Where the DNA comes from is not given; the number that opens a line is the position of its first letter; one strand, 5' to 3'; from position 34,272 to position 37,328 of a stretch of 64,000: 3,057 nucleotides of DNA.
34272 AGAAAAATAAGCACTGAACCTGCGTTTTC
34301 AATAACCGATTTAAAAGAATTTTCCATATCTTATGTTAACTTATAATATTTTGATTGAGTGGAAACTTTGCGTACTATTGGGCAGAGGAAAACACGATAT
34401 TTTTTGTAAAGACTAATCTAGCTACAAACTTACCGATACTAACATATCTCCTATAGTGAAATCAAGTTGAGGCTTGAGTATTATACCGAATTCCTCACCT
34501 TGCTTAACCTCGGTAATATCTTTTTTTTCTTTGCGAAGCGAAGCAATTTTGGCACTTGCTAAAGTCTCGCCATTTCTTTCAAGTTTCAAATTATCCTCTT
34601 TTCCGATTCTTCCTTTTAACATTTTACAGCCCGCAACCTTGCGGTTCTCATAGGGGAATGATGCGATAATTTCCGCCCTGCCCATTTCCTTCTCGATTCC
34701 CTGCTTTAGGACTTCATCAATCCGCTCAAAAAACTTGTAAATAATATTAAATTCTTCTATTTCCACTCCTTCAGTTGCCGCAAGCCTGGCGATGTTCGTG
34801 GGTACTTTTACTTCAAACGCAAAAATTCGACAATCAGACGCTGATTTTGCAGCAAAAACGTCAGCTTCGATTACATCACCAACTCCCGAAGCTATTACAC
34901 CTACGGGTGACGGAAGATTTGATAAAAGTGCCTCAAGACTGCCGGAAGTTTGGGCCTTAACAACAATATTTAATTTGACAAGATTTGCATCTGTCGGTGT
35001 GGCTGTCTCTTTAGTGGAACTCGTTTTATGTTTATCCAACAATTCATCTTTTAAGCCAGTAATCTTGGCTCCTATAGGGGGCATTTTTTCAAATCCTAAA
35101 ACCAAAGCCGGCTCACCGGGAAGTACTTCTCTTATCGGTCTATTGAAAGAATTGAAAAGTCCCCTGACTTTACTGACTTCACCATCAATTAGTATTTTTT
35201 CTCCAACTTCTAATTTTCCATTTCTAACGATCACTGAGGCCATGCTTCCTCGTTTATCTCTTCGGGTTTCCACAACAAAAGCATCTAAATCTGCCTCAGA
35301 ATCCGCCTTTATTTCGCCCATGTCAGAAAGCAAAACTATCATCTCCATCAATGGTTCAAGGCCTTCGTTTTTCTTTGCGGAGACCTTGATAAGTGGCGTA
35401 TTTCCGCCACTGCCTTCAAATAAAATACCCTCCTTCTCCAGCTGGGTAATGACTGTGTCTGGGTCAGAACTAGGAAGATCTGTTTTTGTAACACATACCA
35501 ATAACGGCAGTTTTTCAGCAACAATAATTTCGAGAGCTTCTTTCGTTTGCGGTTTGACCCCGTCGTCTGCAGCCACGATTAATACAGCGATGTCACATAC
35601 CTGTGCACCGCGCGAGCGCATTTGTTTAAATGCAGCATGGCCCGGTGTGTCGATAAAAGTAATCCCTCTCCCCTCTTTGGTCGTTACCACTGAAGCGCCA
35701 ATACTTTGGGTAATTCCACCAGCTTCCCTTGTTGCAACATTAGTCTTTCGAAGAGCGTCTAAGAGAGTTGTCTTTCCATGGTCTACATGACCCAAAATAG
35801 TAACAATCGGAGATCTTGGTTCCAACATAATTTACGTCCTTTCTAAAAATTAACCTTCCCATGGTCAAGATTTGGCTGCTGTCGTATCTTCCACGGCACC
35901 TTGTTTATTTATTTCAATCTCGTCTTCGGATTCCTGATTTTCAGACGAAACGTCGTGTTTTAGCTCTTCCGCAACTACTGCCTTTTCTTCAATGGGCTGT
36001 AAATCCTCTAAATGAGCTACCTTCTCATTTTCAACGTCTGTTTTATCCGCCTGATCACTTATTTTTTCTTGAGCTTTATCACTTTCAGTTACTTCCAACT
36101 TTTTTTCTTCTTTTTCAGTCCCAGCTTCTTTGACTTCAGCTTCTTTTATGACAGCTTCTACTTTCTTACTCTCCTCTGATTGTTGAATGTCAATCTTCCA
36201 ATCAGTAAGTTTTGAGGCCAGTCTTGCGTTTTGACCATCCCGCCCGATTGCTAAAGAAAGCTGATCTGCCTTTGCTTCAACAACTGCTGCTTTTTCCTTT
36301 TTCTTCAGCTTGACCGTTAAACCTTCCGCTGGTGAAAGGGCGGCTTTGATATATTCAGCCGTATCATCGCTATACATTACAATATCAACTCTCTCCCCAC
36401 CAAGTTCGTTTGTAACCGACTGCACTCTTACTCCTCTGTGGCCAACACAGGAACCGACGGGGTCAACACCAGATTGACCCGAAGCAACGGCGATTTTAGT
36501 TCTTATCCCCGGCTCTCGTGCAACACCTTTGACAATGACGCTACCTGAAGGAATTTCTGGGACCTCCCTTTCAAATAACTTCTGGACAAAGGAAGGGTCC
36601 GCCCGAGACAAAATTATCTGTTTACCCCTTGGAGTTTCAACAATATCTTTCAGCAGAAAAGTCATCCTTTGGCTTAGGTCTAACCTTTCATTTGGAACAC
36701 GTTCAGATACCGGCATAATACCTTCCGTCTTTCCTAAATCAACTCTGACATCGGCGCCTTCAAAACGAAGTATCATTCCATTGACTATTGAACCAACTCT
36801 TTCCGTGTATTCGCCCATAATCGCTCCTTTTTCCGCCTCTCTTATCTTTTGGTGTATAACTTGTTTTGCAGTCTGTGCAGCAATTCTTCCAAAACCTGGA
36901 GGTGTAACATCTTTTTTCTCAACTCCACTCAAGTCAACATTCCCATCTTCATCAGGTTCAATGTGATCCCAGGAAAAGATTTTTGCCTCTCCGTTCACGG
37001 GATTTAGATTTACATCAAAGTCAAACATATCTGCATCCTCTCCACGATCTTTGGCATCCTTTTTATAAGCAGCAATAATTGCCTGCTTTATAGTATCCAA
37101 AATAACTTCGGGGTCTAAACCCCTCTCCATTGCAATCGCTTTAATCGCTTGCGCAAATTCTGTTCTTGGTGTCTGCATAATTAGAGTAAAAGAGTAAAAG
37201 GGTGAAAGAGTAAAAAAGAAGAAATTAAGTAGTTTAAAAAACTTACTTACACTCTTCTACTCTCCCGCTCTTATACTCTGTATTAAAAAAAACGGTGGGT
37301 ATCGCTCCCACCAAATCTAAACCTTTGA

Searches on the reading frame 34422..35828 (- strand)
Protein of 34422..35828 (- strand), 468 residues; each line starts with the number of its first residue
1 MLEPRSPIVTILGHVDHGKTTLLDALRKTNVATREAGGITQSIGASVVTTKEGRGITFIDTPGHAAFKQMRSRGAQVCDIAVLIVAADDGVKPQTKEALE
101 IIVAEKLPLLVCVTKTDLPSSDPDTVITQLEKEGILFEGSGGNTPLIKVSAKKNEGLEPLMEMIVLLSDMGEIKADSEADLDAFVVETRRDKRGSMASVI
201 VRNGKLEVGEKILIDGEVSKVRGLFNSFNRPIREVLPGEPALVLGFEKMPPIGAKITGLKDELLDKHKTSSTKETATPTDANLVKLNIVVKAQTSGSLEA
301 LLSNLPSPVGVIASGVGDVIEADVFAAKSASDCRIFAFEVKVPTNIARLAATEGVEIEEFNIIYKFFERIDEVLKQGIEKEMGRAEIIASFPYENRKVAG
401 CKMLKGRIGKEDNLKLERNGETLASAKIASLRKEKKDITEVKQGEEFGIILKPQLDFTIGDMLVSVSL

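Call 15: search_protein_families(library=pfam, proteins=[window:34422-35828:-], max_evalue=0.01)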
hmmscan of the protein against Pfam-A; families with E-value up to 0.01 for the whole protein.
window:34422-35828:- (468 aa): 10 families
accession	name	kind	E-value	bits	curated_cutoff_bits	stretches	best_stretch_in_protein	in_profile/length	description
PF00009.33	GTP_EFTU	-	6.4e-38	130.7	26.5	1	7-166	4-184/188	Elongation factor Tu GTP binding domain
PF11987.13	IF-2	-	5.2e-20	72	27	1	266-370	6-116/117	Translation-initiation factor 2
PF22042.2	EF-G_D2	-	8.9e-13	48.6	27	1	182-257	3-82/84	Elongation factor G domain 2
PF01926.29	MMR_HSR1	-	2.7e-11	44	21.9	1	9-115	2-113/113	50S ribosome-binding GTPase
PF03144.31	GTP_EFTU_D2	-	4.1e-08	34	30.3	1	397-452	2-59/73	Elongation factor Tu domain 2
PF09439.16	SRPRB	-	8.2e-06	25.7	25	1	6-133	3-137/178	Signal recognition particle receptor beta subunit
PF10662.15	PduV-EutP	-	0.001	19.3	21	1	9-164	4-141/143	Ethanolamine utilisation - propanediol utilisation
PF00350.29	Dynamin_N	-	0.0011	19.5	27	0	9-43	1-35/168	Dynamin family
PF03193.22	RsgA_GTPase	-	0.0021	18.3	30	0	78-163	23-103/174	RsgA GTPase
PF02421.24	FeoB_N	-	0.0024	17.8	27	0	9-70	3-63/156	Ferrous iron transport protein B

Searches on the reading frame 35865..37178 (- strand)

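Call 15: search_protein_families(library=pfam, proteins=[window:35865-37178:-], max_evalue=0.01)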
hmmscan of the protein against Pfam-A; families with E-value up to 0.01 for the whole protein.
window:35865-37178:- (437 aa): 3 families
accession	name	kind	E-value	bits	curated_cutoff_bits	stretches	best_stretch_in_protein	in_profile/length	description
PF13184.12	KH_5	-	9.4e-25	87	27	1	223-290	1-68/69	NusA-like KH domain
PF08529.16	NusA_N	-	4e-18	66.2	23.8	1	7-117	1-118/119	NusA N-terminal domain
PF23095.1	KH_NusA_C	-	0.0002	21.8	34.2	1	298-348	1-51/59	Transcription termination/antitermination protein NusA, KH domain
